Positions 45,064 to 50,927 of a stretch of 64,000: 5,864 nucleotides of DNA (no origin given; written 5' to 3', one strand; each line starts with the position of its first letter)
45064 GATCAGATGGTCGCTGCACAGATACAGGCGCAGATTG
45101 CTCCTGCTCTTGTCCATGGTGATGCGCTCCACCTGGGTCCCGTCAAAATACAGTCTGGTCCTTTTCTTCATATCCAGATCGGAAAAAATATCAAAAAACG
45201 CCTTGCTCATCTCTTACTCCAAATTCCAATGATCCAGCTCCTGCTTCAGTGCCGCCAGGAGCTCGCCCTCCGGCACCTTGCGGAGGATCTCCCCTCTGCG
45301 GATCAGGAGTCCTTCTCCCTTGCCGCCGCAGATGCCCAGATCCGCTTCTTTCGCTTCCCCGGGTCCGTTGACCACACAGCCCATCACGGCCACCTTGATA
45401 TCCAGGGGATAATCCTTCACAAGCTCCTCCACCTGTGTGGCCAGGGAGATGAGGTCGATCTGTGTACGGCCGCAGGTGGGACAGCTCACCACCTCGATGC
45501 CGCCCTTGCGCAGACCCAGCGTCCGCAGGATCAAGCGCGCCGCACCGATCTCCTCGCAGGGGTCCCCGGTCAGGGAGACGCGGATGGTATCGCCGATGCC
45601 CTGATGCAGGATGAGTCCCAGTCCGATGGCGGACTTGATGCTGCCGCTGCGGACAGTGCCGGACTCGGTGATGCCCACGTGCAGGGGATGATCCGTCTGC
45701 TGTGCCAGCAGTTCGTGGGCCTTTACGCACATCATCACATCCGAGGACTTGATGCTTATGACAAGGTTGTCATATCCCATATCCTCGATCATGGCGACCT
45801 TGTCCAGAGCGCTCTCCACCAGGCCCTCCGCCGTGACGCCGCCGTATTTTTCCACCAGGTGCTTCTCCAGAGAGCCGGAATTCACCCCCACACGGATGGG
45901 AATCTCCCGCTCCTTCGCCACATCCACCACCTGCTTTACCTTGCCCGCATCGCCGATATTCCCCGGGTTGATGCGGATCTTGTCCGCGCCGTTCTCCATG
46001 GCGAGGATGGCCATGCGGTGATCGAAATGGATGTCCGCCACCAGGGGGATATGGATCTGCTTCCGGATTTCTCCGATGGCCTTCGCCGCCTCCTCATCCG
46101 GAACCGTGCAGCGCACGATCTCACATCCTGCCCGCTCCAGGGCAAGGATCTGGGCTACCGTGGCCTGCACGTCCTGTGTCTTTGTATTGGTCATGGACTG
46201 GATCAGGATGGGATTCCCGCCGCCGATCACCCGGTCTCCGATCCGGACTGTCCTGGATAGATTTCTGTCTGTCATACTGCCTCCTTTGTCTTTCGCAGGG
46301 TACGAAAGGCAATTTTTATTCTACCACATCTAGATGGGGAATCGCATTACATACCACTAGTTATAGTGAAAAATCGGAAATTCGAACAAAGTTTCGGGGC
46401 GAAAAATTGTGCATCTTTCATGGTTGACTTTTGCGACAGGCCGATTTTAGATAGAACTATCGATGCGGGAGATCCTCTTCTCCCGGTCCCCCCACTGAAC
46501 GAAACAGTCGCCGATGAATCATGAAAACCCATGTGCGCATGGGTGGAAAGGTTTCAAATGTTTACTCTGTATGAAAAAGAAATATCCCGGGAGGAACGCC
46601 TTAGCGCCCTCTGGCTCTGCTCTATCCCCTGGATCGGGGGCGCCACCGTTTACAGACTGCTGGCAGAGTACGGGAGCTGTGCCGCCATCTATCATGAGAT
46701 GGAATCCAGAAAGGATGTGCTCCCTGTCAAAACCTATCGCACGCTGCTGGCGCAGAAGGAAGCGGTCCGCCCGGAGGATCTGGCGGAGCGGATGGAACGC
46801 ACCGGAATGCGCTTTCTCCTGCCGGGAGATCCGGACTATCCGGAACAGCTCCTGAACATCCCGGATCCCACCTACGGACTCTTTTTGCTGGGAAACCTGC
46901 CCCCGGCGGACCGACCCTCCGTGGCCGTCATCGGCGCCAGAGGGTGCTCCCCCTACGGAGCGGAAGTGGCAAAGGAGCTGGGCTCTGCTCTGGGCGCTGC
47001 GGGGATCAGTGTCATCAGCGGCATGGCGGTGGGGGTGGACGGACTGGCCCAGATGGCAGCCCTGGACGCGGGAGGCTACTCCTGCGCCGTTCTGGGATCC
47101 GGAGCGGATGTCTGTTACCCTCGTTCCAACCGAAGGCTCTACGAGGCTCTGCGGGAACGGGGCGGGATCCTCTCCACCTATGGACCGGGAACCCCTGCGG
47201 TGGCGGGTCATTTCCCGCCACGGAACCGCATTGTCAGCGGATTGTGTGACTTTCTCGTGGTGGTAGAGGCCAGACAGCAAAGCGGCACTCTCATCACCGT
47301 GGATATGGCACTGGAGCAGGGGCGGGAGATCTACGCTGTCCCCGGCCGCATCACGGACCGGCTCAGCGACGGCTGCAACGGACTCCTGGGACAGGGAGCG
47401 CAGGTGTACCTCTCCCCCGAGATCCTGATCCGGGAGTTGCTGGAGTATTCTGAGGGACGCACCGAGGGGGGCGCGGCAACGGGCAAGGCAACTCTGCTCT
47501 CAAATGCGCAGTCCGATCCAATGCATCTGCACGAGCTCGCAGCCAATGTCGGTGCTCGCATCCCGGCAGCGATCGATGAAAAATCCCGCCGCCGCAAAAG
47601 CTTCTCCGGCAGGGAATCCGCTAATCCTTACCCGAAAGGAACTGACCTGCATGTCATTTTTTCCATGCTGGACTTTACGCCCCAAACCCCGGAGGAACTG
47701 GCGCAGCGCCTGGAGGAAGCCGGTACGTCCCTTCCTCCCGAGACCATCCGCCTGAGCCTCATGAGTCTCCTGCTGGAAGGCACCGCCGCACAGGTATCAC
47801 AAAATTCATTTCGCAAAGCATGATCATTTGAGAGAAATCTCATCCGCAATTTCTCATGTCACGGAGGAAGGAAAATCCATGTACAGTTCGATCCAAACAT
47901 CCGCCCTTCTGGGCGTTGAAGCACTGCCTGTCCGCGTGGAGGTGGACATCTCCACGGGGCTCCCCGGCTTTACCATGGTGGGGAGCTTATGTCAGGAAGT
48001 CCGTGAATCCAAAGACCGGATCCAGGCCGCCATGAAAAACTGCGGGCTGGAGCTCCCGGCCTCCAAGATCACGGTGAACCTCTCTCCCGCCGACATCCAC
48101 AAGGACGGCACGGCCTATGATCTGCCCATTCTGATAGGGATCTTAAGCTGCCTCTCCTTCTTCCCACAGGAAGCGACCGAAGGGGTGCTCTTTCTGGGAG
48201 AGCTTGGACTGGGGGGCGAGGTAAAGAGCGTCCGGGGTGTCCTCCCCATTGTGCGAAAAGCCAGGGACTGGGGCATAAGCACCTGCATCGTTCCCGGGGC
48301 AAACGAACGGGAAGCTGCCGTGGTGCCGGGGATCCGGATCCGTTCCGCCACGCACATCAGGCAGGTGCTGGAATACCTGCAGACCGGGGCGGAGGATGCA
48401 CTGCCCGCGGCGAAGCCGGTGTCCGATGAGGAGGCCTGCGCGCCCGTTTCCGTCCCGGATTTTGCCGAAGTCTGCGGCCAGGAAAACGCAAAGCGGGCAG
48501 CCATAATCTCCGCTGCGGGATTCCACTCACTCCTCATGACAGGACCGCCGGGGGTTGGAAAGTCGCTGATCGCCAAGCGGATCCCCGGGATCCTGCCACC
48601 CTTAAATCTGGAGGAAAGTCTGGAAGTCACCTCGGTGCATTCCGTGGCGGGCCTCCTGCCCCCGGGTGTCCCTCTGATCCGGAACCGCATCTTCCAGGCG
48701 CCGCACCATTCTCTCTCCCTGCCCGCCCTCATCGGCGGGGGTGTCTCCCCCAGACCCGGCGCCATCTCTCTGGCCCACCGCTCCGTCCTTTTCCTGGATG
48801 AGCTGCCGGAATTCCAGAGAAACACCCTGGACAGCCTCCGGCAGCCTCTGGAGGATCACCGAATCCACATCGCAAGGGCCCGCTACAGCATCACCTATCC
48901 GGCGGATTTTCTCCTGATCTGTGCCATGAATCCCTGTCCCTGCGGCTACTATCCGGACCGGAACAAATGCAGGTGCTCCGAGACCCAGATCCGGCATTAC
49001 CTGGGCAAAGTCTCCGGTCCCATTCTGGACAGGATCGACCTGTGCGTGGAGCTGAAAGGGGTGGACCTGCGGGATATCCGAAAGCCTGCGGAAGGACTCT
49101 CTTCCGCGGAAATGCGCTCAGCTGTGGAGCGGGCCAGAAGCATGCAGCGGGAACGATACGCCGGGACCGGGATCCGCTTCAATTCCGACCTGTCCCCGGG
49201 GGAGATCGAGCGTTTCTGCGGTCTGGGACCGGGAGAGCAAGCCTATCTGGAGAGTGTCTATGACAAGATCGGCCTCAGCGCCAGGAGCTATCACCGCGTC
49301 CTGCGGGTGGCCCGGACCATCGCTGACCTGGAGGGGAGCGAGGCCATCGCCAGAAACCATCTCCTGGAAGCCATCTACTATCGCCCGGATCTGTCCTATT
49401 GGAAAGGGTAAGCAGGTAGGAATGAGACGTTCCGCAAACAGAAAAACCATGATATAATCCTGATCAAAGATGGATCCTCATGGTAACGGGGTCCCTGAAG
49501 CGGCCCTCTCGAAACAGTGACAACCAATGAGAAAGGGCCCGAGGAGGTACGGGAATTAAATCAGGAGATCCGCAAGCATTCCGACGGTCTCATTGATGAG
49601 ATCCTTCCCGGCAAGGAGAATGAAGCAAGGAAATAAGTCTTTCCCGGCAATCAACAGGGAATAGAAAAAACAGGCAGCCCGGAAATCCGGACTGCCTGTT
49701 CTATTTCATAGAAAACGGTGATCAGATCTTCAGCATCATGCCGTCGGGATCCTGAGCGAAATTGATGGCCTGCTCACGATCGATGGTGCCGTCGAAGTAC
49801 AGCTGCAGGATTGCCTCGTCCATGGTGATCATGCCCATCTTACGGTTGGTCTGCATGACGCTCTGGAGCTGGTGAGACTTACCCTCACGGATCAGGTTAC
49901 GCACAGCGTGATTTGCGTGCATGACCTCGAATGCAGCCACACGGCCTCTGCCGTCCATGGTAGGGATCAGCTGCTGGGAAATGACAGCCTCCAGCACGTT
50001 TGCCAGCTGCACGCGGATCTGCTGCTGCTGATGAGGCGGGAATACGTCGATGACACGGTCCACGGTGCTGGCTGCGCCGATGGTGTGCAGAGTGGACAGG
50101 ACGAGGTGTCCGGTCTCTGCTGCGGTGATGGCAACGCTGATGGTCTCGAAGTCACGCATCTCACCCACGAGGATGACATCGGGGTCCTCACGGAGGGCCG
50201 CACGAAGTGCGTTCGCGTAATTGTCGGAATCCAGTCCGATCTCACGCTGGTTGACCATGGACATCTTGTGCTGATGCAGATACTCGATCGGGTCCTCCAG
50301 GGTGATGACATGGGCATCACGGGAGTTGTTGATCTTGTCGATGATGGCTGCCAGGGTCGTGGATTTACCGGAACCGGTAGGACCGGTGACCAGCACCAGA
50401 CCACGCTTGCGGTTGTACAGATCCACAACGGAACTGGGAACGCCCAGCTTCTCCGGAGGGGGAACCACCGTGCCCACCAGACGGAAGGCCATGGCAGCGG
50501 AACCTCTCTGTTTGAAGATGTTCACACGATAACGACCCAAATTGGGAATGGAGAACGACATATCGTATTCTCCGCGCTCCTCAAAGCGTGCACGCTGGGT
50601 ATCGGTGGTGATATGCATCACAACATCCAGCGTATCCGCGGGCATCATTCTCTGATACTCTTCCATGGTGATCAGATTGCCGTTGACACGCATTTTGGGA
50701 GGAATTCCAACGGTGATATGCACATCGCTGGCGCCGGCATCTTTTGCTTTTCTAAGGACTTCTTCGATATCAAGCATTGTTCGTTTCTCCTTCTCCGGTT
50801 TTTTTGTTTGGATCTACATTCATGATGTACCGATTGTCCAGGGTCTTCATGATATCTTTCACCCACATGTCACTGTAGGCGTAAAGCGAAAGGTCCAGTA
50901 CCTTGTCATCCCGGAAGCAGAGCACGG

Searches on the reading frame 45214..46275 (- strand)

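Call 49: search_protein_families(library=pfam, proteins=[window:45214-46275:-], max_evalue=0.001)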
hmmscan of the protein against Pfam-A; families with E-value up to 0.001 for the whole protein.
window:45214-46275:- (353 aa): 1 family
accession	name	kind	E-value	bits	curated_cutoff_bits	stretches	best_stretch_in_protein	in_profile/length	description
PF04551.19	GcpE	-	1.2e-150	501.8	32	1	8-348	2-342/343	GcpE protein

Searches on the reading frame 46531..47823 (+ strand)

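Call 49: search_protein_families(library=pfam, proteins=[window:46531-47823:+], max_evalue=0.001)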
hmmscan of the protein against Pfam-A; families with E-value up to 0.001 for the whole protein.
window:46531-47823:+ (430 aa): 2 families
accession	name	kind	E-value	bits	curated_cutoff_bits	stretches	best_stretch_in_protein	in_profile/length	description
PF02481.21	DNA_processg_A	-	4.9e-67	225.6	29.6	1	88-293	2-210/212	DNA recombination-mediator protein A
PF18306.6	LDcluster4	-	3.2e-07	30.5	26.3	1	130-188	3-62/151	SLOG cluster4 family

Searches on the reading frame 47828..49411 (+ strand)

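Call 49: search_protein_families(library=pfam, proteins=[window:47828-49411:+], max_evalue=0.001)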
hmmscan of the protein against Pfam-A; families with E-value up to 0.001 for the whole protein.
window:47828-49411:+ (527 aa): 7 families
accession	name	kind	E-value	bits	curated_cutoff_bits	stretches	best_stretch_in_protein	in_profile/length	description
PF01078.27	Mg_chelatase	-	6.3e-86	287.5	20.3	1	211-413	1-203/207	Magnesium chelatase, subunit ChlI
PF13541.12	ChlI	-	1.6e-38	131.7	27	1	37-159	1-121/121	Subunit ChlI of Mg-chelatase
PF13335.12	Mg_chelatase_C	-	5e-31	107.6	26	1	425-519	3-94/94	Magnesium chelatase, subunit ChlI C-terminal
PF07728.20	AAA_5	-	2.1e-08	34.7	22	1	318-371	67-125/139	AAA domain (dynein-related subfamily)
PF00493.29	MCM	-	9e-07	28.7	23.3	1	310-407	114-202/224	MCM P-loop domain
PF05362.19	Lon_C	-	5.9e-06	26.4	21.1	1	36-182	44-200/205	Lon protease (S16) C-terminal proteolytic domain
PF00158.32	Sigma54_activat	-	7.4e-05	22.9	20.2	0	305-368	81-142/168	Sigma-54 interaction domain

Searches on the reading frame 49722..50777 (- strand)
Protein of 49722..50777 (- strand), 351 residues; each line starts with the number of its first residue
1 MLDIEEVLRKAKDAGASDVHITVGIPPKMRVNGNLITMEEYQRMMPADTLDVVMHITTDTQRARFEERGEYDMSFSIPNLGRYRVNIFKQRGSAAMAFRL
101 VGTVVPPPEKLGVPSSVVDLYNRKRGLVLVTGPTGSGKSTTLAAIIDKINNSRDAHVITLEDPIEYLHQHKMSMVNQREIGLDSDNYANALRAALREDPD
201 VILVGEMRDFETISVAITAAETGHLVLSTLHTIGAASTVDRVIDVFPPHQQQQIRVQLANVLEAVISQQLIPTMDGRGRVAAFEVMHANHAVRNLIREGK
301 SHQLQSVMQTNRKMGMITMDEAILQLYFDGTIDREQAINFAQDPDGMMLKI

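Call 49: search_protein_families(library=pfam, proteins=[window:49722-50777:-], max_evalue=0.001)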
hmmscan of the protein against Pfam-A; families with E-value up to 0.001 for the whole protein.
window:49722-50777:- (351 aa): 11 families
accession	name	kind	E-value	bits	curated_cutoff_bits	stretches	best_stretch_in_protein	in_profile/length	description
PF00437.27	T2SSE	-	2.1e-46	158.7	24.9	1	108-286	121-293/370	Type II/IV secretion system protein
PF25199.1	nSTAND_NTPase5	-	3.5e-06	27.3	34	1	122-187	38-105/145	Novel STAND NTPase 5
PF13401.12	AAA_22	-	3.9e-05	24.4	27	1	124-162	4-41/130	AAA domain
PF01935.23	DUF87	-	6.3e-05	23.6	23.2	1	129-160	27-58/220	Helicase HerA, central domain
PF04851.21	ResIII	-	0.00011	22.6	22.5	1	121-237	19-114/164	Type III restriction enzyme, res subunit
PF13191.12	AAA_16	-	0.00014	22.8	32.6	1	124-165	22-61/167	AAA ATPase domain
PF13604.12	AAA_30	-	0.00015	22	27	1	119-209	12-99/191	AAA domain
PF13555.12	AAA_29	-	0.00016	21.8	27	1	124-146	21-43/61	P-loop containing region of AAA domain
PF13173.12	AAA_14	-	0.0004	20.8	27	0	126-171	3-48/129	AAA domain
PF00005.33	ABC_tran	-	0.00053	21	25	0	124-178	10-67/137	ABC transporter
PF13476.12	AAA_23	-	0.00071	20.7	27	0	124-145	18-39/201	AAA domain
